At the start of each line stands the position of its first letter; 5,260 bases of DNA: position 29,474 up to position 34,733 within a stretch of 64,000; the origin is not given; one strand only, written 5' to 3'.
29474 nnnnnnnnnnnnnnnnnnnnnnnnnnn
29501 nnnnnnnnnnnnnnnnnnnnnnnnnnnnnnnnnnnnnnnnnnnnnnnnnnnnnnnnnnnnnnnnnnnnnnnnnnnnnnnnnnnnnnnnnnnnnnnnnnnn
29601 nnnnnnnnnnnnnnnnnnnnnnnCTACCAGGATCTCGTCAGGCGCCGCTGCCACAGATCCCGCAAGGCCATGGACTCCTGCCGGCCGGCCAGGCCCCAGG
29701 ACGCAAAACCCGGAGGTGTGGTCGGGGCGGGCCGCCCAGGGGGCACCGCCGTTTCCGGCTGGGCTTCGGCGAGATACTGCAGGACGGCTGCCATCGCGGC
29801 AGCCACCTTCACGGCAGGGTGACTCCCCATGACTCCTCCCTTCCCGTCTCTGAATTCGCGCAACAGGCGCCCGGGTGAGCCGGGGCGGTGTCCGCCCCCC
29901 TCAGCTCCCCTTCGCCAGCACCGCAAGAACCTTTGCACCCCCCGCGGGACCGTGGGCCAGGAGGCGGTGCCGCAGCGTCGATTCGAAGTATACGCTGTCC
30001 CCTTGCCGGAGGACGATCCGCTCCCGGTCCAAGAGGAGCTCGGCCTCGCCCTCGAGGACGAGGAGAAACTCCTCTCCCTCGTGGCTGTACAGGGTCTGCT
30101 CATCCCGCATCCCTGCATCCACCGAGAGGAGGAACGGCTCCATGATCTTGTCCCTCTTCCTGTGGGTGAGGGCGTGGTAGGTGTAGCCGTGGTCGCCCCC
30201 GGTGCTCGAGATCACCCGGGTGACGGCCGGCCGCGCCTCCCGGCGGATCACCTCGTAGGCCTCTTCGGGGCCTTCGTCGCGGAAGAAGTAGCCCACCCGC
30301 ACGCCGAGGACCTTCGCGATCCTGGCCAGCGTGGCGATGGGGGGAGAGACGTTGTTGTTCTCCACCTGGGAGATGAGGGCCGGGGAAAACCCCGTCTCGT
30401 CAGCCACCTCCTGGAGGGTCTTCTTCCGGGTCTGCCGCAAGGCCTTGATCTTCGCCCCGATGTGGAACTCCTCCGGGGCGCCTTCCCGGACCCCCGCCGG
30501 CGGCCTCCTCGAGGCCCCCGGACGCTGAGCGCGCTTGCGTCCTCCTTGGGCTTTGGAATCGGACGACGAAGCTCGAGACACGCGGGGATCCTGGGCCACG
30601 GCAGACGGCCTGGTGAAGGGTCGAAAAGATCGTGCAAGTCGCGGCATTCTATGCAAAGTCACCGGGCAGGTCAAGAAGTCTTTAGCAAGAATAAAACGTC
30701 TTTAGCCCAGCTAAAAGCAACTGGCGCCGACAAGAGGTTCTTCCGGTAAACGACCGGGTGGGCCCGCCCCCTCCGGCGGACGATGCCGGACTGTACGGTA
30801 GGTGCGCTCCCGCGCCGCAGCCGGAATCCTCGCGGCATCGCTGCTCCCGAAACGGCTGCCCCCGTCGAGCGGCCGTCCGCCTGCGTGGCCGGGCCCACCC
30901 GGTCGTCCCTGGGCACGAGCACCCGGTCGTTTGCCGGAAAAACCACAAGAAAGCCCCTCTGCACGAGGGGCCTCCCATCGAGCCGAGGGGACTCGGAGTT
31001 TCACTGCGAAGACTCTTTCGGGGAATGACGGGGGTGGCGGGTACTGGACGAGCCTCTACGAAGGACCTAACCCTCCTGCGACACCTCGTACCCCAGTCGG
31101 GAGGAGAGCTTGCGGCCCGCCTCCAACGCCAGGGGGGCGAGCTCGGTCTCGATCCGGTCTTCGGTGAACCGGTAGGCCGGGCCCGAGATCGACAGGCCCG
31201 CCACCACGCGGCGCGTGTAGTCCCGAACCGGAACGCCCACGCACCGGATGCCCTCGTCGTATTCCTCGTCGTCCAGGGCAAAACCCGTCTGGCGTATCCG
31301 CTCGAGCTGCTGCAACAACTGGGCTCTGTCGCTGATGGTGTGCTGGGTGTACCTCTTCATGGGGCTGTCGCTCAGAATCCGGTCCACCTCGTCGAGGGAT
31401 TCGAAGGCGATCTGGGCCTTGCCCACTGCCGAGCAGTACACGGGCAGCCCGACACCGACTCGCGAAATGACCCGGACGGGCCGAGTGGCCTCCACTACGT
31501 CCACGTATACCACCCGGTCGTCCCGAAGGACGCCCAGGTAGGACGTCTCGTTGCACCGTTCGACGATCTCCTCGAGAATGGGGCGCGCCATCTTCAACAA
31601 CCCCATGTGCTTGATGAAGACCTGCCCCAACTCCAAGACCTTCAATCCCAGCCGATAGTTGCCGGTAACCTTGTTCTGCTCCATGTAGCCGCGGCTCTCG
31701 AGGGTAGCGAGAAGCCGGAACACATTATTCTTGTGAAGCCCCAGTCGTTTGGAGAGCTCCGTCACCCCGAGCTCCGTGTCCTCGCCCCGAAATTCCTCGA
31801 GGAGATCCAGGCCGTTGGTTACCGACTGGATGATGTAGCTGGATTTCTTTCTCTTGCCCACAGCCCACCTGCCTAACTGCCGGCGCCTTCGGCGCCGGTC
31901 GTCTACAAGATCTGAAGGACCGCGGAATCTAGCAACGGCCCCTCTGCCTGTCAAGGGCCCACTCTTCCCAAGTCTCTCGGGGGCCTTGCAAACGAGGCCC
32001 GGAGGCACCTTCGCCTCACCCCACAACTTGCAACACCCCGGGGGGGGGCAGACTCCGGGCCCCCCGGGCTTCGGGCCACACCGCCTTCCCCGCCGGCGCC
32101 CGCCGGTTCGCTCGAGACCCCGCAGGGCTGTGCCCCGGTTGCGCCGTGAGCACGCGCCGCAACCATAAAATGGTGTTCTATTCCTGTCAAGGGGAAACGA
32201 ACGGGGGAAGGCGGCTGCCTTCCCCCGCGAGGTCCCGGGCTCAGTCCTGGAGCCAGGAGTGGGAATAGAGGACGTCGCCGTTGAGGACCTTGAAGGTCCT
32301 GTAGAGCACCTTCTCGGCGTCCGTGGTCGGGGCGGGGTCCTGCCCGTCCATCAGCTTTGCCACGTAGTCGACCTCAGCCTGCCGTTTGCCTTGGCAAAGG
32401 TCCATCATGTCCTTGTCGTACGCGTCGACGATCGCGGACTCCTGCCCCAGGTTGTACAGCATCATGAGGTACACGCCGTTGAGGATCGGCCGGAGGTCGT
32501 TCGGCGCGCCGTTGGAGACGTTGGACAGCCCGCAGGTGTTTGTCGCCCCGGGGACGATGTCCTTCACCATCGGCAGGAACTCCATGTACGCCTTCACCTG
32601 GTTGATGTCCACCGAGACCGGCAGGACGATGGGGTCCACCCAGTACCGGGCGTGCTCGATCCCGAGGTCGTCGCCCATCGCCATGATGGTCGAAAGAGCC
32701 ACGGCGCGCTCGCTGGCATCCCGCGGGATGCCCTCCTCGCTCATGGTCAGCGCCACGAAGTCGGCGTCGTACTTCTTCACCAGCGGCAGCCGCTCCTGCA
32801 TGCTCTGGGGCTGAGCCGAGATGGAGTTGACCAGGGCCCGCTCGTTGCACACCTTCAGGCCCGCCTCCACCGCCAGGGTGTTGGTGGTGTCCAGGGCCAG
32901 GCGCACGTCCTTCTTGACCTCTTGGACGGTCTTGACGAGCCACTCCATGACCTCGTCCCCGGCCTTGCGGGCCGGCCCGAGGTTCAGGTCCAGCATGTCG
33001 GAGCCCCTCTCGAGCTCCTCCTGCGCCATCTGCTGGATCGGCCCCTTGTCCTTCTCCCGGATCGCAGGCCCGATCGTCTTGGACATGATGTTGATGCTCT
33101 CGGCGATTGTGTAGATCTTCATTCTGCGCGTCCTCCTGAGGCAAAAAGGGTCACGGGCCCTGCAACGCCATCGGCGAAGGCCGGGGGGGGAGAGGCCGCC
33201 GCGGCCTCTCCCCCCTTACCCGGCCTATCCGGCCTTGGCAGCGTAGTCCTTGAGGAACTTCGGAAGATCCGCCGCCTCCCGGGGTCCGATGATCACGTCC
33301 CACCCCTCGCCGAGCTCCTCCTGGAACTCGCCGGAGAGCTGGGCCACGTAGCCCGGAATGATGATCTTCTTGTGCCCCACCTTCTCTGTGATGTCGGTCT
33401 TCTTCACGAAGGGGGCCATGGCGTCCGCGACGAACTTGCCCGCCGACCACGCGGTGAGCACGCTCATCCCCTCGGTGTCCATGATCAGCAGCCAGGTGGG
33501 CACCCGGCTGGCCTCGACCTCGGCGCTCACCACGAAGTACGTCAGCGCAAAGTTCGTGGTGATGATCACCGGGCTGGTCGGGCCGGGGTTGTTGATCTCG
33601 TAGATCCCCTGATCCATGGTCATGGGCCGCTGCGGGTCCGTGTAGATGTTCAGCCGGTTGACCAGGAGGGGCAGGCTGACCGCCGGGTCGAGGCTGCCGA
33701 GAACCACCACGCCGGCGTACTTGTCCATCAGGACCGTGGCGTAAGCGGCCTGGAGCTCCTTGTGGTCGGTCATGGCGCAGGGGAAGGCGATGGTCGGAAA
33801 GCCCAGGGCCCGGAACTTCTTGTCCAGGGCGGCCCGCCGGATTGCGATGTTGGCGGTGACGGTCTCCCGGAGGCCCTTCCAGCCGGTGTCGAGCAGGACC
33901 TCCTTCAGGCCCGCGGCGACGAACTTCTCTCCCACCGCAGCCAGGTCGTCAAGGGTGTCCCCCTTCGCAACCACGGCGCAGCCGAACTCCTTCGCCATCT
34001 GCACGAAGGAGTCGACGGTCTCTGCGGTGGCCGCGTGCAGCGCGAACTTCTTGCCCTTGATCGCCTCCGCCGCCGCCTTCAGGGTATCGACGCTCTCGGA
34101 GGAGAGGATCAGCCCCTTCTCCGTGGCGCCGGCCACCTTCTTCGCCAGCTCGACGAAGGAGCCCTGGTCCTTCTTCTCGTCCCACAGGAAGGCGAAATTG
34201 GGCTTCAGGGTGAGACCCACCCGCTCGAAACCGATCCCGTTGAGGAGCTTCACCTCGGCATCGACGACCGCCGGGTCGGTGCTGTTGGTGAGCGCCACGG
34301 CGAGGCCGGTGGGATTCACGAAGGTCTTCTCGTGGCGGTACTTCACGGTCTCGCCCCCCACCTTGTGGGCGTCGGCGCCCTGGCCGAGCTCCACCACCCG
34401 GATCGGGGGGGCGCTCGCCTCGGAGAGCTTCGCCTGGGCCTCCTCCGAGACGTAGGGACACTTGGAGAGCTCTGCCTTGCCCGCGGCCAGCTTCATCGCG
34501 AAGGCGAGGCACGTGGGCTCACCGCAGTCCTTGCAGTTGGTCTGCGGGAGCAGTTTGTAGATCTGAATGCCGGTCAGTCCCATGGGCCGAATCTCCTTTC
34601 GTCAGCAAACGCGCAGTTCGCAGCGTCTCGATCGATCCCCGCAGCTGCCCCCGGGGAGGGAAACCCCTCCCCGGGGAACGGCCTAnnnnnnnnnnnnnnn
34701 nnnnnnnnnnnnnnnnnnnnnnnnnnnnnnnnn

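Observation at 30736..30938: The element has a long closing helix, a duplicated 3' arm (alternative pairing) and conflicting strand signals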

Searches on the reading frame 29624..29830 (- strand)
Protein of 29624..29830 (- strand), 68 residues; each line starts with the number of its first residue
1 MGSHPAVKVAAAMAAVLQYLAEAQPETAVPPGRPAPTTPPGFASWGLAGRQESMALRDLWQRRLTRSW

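Call 99: find_encoding_contigs(protein=window:29624-29830:-, flank=10000, max_places=5)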
Protein window:29624-29830:- (68 aa): 2 contigs read that carry it; 2 places shown.
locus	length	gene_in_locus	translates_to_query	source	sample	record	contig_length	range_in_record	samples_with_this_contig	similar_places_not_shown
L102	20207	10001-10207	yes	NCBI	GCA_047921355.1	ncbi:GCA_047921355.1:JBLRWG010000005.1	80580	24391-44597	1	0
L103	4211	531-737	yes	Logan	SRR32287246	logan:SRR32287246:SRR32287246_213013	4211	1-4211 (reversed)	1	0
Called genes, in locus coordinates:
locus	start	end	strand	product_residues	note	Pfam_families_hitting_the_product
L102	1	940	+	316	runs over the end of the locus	PF03599:CdhD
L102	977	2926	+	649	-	PF03063:Prismane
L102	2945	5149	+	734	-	PF18537:CODH_A_N, PF03598:CdhC, PF19436:ACS_CODH_B_C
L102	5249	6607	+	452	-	PF04060:FeS, PF03599:CdhD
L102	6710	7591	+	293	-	PF00809:Pterin_bind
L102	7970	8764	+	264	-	PF09339:HTH_IclR, PF01614:IclR_C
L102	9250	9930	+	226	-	PF12844:HTH_19, PF13560:HTH_31, PF01381:HTH_3, PF13443:HTH_26 (weak), PF07883:Cupin_2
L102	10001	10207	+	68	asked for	-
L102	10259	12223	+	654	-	PF00682:HMGL-like, PF02436:PYC_OADA, PF25917:BSH_RND (faint), PF00364:Biotin_lipoyl, PF25973:BSH_CzcB (faint)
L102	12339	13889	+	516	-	PF01039:Carboxyl_trans, PF03255:ACCA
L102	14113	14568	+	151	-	PF25973:BSH_CzcB (faint), PF00364:Biotin_lipoyl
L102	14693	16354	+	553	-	PF01642:MM_CoA_mutase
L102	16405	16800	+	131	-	PF02310:B12-binding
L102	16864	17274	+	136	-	PF00903:Glyoxalase, PF13468:Glyoxalase_3, PF13669:Glyoxalase_4, PF18029:Glyoxalase_6 (weak)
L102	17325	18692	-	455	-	PF18073:Zn_ribbon_LapB, PF03796:DnaB_C (faint), PF06745:ATPase, PF13481:AAA_25, PF23442:DUF7125 (weak), PF13191:AAA_16 (weak)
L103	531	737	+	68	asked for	-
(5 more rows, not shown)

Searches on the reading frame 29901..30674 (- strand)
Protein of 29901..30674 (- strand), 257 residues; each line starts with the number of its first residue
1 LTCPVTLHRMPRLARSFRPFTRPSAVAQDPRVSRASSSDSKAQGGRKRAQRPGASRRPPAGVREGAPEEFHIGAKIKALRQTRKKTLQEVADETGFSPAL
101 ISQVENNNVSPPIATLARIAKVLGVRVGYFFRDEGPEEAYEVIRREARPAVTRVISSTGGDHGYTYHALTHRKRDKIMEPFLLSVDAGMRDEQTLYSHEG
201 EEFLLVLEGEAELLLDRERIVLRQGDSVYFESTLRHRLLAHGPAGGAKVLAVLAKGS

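Call 19: search_protein_families(library=pfam, proteins=[window:29901-30674:-], max_evalue=0.01)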
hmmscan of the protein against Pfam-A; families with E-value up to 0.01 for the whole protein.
window:29901-30674:- (257 aa): 7 families
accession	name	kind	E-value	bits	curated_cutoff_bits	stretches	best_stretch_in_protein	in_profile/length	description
PF07883.17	Cupin_2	-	1.4e-13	50.7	27.2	1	195-252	13-69/70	Cupin domain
PF01381.28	HTH_3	-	9e-12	45.3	23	1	76-130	1-55/55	Helix-turn-helix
PF13560.12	HTH_31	-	5.2e-10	39.9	27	1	72-125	2-56/64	Helix-turn-helix domain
PF12844.13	HTH_19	-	1.3e-08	35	30.2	1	73-133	1-61/64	Helix-turn-helix domain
PF13443.12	HTH_26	-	2.7e-06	28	22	1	75-128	1-55/63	Cro/C1-type HTH DNA-binding domain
PF05899.18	Cupin_3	-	0.0044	17.1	23.5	1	198-233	24-59/74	EutQ-like cupin domain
PF13413.12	HTH_25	-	0.0076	16.5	24.6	0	77-110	3-36/62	Helix-turn-helix domain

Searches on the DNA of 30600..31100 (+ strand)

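Call 5: search_rna_families(source=window, start=30600, end=31100, threshold=evalue, max_evalue=10, show_alignments=3)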
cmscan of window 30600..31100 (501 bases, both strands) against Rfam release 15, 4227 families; matches with E-value up to 10: 6.
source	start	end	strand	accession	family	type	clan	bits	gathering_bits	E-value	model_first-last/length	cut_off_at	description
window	30947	30981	-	RF01388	isrD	Gene; sRNA;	-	18.5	37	0.37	1-51/51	no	isrD Hfq binding RNA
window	30950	30975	+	RF00502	TCV_Pr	Cis-reg;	-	17.4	40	1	1-34/34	no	Turnip crinkle virus (TCV) core promoter hairpin (Pr)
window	30847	30907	+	RF03949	mir-8830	Gene; miRNA;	-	16.1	76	7.1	1-95/95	no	mir-8830 microRNA precursor family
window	30868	30914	-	RF01068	Guanidine-II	Cis-reg; riboswitch;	-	13.1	32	4.1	1-48/48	no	Guanidine-II riboswitch aptamer (mini-ykkC)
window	30899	30973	+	RF02236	asX2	Gene; sRNA;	-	12.7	70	8.6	1-87/87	no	Xanthomonas sRNA asX2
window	30941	31022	-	RF02076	STnc100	Gene; sRNA;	-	11.7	47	4.5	1-206/206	no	Gammaproteobacterial sRNA STnc100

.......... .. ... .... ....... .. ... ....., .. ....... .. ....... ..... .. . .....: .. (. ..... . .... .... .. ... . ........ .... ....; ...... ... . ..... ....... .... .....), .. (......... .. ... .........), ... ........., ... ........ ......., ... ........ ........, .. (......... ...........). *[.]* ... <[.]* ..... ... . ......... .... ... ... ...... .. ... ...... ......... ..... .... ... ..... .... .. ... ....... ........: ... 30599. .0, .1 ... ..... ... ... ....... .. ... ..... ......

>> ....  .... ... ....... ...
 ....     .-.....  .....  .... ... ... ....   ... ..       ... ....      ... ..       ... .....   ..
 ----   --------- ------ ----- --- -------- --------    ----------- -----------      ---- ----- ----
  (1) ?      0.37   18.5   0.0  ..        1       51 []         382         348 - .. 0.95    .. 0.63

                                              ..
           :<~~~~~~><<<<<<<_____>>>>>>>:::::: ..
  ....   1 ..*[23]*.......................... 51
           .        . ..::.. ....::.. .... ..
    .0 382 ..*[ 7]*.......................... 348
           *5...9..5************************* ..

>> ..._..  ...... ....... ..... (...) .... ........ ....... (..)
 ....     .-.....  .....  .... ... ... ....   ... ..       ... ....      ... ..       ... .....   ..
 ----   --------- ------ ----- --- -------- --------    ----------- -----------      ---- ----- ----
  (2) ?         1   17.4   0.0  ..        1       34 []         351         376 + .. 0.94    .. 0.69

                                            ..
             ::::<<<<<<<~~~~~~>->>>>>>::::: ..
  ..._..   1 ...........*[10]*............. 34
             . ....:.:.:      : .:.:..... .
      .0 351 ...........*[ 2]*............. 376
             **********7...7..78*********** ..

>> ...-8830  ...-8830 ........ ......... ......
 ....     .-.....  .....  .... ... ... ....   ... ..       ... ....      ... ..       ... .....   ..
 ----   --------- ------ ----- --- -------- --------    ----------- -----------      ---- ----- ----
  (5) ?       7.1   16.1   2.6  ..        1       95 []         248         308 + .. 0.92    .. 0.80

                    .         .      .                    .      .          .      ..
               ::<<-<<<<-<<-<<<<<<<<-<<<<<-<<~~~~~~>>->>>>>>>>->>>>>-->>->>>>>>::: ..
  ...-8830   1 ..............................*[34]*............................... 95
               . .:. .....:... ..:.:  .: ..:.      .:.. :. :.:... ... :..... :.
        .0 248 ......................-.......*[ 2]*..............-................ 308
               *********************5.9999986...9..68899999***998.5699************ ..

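Call 33: search_dna_similar(query=window:30720-30960:+, collection=plasmids, mode=distant, max_evalue=0.01)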
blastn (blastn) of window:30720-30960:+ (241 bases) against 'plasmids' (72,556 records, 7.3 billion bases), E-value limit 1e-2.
No match.

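Call 103: build_rna_model(alignment_id=A5, structure=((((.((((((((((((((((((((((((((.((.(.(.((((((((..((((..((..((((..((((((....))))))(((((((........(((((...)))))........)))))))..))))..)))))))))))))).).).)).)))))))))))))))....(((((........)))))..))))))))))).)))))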
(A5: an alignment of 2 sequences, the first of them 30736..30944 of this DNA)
Model R1 built from alignment A5 (2 sequences, 209 columns); structure: as given.
model positions 209; base pairs 75; branch points 2; effective number of sequences 0.6; information 0.59 bits per position. Calibrated on 0.2 Mb of random sequence (short: E-values are rough).
structure used (alignment columns):
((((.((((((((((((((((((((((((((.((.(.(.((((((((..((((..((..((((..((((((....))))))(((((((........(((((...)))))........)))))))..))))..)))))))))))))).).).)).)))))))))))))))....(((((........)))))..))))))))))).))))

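Call 104: search_with_rna_model(model_id=R1, sources=[window, L083, L085, L086, L087, L088, L101, L099, L102, L002, L003, L004, L005, L006, L007, L008, L009, L010, L011, L012, L013, L014, L015, L016, L019, L020, L021, L022, L023, L024, L027, L028, L030, L031, L034, L035, L037, L038, L039, L041, L044, L048, L049, L052, L062, L077], max_evalue=1)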
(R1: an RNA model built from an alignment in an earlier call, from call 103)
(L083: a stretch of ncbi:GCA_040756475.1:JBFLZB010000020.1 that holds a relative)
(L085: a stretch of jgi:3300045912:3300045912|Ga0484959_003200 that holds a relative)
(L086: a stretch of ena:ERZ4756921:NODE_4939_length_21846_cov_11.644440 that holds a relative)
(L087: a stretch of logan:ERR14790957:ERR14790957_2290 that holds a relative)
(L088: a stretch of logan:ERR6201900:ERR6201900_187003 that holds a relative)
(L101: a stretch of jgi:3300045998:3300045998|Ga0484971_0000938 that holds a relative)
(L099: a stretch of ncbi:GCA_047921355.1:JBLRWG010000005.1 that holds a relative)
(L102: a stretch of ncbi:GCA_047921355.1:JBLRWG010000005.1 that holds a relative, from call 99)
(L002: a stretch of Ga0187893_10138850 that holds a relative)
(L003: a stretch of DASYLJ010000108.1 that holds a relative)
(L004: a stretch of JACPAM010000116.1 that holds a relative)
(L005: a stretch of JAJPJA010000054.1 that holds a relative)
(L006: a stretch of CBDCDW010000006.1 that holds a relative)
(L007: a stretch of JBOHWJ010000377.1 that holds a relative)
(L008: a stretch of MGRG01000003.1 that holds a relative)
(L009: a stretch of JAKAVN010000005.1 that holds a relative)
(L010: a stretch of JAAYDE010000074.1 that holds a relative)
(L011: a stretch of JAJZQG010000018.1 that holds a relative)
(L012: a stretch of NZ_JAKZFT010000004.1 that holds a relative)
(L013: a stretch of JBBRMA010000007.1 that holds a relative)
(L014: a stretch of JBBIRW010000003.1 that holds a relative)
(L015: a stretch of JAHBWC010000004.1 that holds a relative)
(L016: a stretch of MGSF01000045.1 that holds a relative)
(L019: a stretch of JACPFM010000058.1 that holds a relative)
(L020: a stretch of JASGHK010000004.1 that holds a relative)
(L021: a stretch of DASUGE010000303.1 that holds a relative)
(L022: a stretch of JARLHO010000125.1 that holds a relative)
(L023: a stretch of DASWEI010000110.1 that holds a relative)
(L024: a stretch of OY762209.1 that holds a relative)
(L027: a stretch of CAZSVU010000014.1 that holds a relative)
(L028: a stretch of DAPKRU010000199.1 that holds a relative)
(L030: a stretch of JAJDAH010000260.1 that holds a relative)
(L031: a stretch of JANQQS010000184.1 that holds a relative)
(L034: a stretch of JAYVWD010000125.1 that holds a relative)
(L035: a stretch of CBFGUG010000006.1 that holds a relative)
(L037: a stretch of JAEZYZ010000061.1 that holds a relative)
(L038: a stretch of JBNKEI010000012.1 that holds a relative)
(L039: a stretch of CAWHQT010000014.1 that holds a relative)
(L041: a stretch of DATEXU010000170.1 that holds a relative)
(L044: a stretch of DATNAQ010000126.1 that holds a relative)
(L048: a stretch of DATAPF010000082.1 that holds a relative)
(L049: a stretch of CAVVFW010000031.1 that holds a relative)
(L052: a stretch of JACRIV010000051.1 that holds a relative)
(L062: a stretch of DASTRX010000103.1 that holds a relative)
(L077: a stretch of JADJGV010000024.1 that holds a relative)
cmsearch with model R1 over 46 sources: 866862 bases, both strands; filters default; matches with E-value up to 1: 15.
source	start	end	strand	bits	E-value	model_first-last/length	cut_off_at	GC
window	30736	30944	+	239.8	1.2e-49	1-209/209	no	0.73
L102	8887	9095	-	239.8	1.2e-49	1-209/209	no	0.73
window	14745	14953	+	210.7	2.4e-43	1-209/209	no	0.69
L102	8927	9102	+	41.5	1.3e-06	17-192/209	no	0.73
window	30719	30921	-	41.3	1.5e-06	1-209/209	no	0.73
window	14728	14918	-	36.7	1.5e-05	1-209/209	no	0.7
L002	954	1144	-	33.4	7.7e-05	1-209/209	no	0.68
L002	955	1143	+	28.1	0.0011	1-209/209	no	0.69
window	58570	58730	+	18.4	0.14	1-209/209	no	0.66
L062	16816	16873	+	17.2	0.25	1-209/209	no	0.74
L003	10163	10258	-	16.9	0.3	1-209/209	no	0.67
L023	7222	7303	-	16.3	0.4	1-209/209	no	0.71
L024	20689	20787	-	16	0.46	1-209/209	no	0.68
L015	12198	12263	+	15.2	0.68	1-209/209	no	0.7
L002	1153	1235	-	14.6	0.94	1-209/209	no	0.78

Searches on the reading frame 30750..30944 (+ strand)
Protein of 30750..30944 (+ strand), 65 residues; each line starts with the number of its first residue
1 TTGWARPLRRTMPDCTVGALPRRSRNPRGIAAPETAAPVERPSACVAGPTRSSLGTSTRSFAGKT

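Call 44: search_protein_representatives(protein=window:30750-30944:+)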
Query: 65 residues. Proteins with E-value up to 0.001 (for the whole library): 1; up to 1e-10: 0; up to 1e-30: 0. The best 1 are listed.
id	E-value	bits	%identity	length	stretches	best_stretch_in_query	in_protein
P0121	2.1e-04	37.7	39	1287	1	37-59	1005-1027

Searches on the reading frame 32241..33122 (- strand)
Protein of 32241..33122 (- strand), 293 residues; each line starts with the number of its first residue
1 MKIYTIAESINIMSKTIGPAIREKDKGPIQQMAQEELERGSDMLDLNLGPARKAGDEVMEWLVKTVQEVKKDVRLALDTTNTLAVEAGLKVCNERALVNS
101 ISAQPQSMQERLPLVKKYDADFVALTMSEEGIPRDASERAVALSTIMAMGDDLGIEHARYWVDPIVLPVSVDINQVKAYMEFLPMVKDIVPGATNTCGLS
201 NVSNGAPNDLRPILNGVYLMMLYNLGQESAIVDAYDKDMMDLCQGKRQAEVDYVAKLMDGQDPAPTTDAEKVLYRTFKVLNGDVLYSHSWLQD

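Call 19: search_protein_families(library=pfam, proteins=[window:32241-33122:-], max_evalue=0.01)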
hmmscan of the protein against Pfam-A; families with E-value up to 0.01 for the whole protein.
window:32241-33122:- (293 aa): 1 family
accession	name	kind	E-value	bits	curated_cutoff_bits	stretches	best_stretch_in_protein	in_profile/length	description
PF00809.28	Pterin_bind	-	5.4e-13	49.6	25.5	1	31-229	25-240/244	Pterin binding enzyme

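Call 56: find_encoding_contigs(protein=window:32241-33122:-, flank=10000, max_places=5)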
Protein window:32241-33122:- (293 aa): no gene with exactly this product is on record in the collection.

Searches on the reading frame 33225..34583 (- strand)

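Call 57: search_protein_families(library=pfam, proteins=[window:33225-34583:-], max_evalue=0.00001)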
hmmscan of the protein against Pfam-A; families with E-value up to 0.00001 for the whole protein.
window:33225-34583:- (452 aa): 2 families
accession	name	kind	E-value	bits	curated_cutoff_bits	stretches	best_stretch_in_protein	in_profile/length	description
PF03599.22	CdhD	-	1.1e-84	284.9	24.8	1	64-443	2-386/387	CO dehydrogenase/acetyl-CoA synthase delta subunit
PF04060.18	FeS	-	5.6e-15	55.2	23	1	12-44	1-33/33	Putative Fe-S cluster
